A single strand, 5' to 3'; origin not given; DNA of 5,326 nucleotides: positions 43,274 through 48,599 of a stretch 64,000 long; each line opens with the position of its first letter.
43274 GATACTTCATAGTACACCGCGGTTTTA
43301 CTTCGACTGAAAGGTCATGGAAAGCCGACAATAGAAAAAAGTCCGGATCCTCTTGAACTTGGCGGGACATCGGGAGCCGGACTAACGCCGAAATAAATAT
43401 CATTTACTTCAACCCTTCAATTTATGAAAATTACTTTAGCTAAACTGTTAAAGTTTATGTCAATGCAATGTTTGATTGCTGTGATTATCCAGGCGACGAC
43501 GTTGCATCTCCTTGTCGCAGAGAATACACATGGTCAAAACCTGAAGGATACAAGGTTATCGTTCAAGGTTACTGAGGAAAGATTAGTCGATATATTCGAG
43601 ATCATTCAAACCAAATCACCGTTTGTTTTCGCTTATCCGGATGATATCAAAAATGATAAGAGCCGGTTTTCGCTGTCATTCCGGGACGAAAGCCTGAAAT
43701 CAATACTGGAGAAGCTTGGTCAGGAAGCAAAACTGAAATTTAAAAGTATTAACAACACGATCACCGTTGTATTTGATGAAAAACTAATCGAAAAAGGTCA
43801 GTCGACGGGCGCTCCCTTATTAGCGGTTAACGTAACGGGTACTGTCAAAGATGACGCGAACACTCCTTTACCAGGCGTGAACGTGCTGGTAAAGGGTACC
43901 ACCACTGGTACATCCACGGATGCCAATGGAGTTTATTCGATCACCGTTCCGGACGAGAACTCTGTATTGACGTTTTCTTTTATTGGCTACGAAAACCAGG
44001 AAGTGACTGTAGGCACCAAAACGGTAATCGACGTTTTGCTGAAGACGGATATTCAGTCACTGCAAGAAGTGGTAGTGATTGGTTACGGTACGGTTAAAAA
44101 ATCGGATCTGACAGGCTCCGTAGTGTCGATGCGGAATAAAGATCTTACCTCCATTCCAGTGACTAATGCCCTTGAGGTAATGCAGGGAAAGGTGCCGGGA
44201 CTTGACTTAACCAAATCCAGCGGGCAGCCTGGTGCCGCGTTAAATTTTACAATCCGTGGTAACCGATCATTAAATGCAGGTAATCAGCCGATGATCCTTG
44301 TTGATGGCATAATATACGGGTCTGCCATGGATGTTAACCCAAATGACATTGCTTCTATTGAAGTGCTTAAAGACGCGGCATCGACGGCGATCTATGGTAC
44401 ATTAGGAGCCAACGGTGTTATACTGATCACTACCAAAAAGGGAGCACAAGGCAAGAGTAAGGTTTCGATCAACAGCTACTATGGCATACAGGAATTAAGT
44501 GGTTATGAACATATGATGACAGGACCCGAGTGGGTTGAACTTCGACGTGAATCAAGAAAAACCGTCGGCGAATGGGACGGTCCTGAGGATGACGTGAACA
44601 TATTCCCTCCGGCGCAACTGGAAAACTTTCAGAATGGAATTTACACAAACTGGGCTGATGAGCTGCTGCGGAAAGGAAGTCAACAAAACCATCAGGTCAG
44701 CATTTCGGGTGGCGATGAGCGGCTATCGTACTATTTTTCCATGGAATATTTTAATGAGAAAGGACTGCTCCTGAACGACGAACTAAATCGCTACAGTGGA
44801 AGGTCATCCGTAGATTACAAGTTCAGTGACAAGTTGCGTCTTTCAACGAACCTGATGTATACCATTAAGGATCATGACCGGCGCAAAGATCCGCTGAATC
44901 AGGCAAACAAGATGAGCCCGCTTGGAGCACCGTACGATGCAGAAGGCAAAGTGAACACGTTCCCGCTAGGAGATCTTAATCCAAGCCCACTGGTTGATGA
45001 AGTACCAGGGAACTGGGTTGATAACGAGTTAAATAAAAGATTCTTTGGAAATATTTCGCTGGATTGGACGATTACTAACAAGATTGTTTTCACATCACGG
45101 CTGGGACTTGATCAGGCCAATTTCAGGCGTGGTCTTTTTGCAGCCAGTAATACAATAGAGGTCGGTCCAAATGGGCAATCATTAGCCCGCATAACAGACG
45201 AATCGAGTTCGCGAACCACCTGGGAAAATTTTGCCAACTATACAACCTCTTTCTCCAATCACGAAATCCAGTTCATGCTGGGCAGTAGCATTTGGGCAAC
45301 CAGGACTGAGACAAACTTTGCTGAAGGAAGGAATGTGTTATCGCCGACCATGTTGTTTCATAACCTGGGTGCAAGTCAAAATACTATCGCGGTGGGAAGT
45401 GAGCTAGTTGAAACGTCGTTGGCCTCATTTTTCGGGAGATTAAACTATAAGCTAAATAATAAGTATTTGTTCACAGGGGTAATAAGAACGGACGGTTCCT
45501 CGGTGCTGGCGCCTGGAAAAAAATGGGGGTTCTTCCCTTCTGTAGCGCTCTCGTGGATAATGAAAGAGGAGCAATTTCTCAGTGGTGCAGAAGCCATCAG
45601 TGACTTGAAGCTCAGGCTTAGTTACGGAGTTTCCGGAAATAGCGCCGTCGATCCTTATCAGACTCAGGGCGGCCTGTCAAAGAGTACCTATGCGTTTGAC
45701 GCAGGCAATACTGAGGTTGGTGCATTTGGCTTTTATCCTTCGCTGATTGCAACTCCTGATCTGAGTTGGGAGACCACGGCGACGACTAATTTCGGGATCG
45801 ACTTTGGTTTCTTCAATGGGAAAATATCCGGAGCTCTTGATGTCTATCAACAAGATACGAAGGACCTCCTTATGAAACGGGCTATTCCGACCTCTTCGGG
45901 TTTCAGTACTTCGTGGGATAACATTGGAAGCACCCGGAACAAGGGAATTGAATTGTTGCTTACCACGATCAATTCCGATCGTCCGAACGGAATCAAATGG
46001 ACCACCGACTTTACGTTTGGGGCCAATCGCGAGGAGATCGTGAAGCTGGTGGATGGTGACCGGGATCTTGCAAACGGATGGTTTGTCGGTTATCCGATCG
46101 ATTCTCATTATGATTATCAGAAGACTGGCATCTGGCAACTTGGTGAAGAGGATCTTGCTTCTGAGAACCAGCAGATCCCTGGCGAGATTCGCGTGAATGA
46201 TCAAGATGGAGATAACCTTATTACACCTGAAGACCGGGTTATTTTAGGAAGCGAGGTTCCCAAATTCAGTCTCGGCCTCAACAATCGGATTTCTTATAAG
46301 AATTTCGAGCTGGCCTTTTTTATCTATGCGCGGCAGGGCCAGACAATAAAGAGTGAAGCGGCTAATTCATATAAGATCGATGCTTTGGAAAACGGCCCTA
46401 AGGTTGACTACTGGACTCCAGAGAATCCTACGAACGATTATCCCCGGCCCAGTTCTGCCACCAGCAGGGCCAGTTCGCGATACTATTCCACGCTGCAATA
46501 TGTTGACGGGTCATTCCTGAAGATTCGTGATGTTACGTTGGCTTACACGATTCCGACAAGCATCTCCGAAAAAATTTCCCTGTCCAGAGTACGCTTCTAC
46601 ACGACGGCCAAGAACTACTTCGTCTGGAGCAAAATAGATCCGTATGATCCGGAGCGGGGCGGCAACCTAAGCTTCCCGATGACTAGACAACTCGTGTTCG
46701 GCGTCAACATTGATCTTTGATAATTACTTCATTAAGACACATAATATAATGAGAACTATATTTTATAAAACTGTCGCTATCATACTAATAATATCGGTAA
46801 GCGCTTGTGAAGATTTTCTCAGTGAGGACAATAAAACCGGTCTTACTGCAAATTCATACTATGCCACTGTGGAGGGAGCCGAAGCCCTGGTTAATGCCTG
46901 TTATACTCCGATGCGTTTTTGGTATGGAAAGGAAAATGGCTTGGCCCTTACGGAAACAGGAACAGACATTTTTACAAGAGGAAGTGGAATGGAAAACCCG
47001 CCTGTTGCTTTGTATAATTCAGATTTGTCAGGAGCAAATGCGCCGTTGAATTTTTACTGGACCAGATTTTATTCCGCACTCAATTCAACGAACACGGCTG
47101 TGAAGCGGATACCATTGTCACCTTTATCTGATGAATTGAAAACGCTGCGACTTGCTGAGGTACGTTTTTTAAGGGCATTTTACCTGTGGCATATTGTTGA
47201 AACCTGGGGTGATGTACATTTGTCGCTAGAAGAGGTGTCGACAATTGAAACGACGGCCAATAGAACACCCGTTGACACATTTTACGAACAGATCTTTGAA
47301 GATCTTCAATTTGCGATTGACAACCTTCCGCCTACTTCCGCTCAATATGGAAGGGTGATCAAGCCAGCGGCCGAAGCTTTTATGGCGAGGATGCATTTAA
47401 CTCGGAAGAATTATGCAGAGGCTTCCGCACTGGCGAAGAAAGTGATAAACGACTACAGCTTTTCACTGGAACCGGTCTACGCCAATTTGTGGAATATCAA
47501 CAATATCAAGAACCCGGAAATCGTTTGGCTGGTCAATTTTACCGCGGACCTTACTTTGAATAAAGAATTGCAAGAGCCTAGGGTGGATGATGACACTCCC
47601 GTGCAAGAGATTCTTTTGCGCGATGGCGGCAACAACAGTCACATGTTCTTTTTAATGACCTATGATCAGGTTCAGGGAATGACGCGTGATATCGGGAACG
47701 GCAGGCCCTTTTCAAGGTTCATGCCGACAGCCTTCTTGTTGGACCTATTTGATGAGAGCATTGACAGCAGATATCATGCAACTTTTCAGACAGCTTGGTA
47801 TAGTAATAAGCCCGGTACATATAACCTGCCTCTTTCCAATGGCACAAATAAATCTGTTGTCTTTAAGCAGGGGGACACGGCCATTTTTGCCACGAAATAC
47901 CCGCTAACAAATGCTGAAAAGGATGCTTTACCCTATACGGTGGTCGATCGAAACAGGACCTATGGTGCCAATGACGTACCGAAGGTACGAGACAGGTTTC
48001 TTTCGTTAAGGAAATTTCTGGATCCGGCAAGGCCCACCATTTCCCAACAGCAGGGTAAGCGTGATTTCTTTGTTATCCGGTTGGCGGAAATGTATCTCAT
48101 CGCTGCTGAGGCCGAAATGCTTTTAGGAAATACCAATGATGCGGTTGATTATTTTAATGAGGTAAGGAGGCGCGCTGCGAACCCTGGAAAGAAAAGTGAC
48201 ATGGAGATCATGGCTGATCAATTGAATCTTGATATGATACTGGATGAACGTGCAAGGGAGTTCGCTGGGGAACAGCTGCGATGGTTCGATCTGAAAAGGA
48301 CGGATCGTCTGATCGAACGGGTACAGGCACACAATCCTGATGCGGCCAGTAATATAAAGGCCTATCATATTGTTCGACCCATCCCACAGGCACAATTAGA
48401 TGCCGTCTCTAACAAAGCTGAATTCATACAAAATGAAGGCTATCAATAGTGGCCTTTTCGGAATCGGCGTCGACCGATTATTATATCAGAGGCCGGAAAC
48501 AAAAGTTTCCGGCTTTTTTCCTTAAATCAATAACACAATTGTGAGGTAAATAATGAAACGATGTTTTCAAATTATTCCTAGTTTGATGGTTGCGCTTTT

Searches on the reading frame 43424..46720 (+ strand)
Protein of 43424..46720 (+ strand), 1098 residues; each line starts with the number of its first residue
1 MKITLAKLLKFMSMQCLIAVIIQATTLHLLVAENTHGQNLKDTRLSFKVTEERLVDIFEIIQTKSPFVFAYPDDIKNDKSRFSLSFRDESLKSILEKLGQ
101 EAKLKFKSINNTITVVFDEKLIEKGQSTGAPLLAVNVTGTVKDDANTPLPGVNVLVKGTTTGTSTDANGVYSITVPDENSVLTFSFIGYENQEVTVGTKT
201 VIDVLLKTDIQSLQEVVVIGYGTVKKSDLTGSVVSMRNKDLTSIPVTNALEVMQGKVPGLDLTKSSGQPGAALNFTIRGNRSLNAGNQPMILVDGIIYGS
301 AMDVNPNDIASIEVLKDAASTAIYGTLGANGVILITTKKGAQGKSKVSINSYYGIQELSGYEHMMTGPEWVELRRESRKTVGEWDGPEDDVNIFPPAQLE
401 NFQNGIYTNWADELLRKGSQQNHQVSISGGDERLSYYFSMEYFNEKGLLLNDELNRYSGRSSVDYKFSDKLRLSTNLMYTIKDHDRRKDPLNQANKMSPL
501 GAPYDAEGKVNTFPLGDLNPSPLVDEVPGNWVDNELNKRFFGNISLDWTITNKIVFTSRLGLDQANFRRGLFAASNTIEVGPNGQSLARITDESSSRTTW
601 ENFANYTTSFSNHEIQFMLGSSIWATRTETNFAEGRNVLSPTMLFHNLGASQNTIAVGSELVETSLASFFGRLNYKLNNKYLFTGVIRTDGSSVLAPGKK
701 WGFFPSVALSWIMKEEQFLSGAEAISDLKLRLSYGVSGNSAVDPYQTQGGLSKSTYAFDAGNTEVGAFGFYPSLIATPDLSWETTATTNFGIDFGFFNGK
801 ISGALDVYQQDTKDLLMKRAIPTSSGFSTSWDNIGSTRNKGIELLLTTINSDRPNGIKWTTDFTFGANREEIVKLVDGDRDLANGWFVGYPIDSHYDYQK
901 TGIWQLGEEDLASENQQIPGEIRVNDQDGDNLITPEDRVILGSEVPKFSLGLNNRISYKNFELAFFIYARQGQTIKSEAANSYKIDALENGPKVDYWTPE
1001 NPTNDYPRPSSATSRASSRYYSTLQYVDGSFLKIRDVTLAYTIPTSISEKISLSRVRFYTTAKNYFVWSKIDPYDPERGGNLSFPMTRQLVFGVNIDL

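Call 6: search_protein_families(library=pfam, proteins=[window:43424-46720:+], max_evalue=0.001)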
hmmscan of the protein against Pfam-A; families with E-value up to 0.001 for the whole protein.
window:43424-46720:+ (1098 aa): 5 families
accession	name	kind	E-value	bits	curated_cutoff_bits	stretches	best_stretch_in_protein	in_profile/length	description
PF13715.12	CarbopepD_reg_2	-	1.4e-20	73.5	32.2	1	137-218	1-88/88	CarboxypepD_reg-like domain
PF07715.20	Plug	-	2.8e-16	60.4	23.9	1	226-332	2-107/107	TonB-dependent Receptor Plug Domain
PF13620.12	CarboxypepD_reg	-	1.7e-12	47.9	32.3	1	137-205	2-80/82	Carboxypeptidase regulatory-like domain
PF16344.10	FecR_C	-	2.1e-06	28.1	24.4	0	78-115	32-70/70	FecR, C-terminal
PF07660.19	STN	-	0.00043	20.5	28.4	0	68-116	2-50/52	Secretin and TonB N terminus short domain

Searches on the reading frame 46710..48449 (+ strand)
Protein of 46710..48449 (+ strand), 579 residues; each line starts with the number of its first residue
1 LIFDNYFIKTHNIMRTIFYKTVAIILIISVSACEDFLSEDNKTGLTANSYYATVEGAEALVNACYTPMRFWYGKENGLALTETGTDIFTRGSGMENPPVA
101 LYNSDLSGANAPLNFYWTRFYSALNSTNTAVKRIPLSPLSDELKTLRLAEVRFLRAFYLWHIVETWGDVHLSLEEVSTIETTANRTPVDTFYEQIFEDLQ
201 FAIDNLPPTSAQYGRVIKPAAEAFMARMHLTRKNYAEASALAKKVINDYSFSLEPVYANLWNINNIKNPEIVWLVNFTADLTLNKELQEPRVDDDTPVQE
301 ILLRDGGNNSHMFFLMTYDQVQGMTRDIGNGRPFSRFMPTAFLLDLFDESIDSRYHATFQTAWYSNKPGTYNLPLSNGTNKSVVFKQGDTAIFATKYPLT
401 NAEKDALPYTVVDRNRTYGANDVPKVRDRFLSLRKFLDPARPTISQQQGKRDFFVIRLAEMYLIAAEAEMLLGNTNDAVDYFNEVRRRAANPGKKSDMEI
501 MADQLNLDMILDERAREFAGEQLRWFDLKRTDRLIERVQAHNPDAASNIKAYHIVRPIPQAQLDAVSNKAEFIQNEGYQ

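Call 6: search_protein_families(library=pfam, proteins=[window:46710-48449:+], max_evalue=0.001)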
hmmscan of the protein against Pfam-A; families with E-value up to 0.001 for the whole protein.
window:46710-48449:+ (579 aa): 3 families
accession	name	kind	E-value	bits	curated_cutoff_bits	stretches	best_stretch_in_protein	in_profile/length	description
PF07980.17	SusD_RagB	-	2.6e-36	126.2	23.1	1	322-578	31-297/297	SusD family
PF14322.12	SusD-like_3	-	2.1e-15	57.9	27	1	57-230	18-191/191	Starch-binding associating with outer membrane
PF12771.13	SusD-like_2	-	0.00022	20.7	27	0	114-207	58-151/415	Starch-binding associating with outer membrane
